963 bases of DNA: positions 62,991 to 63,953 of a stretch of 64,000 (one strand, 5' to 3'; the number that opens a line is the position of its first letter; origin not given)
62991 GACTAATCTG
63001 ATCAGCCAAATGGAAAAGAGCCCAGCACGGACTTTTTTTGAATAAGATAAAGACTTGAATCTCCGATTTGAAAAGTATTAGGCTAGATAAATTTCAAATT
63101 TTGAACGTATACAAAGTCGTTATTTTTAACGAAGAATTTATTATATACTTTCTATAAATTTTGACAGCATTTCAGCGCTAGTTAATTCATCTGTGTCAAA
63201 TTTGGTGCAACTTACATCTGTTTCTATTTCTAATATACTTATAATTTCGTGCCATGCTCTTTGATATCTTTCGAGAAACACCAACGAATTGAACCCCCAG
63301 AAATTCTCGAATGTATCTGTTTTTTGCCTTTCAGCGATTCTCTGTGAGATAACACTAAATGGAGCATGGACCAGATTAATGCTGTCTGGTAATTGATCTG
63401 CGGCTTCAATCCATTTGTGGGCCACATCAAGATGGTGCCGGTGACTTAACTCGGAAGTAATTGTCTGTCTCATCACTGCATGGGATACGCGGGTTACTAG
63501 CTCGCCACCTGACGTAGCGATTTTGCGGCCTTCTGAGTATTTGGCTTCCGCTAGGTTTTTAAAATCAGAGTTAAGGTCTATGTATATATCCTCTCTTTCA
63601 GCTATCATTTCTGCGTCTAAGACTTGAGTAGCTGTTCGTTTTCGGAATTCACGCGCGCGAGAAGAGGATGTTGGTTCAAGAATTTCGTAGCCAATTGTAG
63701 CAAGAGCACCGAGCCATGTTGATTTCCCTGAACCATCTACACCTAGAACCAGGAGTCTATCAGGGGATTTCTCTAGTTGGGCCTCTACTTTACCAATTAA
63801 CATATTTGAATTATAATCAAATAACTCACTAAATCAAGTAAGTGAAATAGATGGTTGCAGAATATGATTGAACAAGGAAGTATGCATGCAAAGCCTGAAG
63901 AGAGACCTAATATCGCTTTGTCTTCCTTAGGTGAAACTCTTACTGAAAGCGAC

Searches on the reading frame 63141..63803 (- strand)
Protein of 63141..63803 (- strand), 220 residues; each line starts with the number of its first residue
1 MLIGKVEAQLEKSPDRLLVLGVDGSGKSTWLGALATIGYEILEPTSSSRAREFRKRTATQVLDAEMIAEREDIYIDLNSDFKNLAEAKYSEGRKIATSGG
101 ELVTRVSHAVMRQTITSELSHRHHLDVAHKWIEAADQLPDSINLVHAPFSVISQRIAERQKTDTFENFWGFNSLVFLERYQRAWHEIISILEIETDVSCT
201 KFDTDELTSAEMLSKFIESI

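Call 35: find_encoding_contigs(protein=window:63141-63803:-, flank=10000, max_places=5)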
Protein window:63141-63803:- (220 aa): 10 contigs read that carry it; 5 places shown.
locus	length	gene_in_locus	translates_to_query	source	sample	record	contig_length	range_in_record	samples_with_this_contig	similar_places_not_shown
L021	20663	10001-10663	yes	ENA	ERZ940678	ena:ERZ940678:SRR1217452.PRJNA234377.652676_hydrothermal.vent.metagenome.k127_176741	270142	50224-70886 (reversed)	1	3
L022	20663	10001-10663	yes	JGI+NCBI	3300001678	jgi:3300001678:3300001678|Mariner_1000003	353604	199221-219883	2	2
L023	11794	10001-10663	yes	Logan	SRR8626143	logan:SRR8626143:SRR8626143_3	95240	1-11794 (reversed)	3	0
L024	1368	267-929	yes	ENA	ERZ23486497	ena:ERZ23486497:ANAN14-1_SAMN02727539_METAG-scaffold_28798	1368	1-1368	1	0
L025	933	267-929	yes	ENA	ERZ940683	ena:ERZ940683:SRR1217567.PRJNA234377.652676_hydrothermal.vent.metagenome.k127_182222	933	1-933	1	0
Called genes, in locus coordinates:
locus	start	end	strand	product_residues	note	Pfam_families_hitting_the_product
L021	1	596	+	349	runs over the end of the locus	-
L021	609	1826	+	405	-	PF01420:Methylase_S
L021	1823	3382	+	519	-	PF00078:RVT_1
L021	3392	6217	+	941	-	PF04313:HSDR_N, PF04851:ResIII, PF00270:DEAD, PF18766:SWI2_SNF2, PF22679:T1R_D3-like, PF12008:EcoR124_C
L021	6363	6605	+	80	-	PF04014:MazE_antitoxin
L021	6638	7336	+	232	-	PF22290:DmmA-like_N (weak), PF00175:NAD_binding_1 (weak)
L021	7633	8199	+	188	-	-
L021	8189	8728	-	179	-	PF01928:CYTH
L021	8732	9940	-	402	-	PF04055:Radical_SAM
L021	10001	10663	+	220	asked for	-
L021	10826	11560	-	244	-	-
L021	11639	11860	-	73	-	-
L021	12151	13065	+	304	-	PF01545:Cation_efflux, PF16916:ZT_dimer (weak)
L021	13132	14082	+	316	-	PF00561:Abhydrolase_1 (weak)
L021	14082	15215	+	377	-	PF13439:Glyco_transf_4, PF13579:Glyco_trans_4_4, PF20706:GT4-conflict (weak), PF00534:Glycos_transf_1, PF13692:Glyco_trans_1_4, PF13524:Glyco_trans_1_2 (weak)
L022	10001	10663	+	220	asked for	-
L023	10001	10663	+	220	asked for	-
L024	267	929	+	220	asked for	-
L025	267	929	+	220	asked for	-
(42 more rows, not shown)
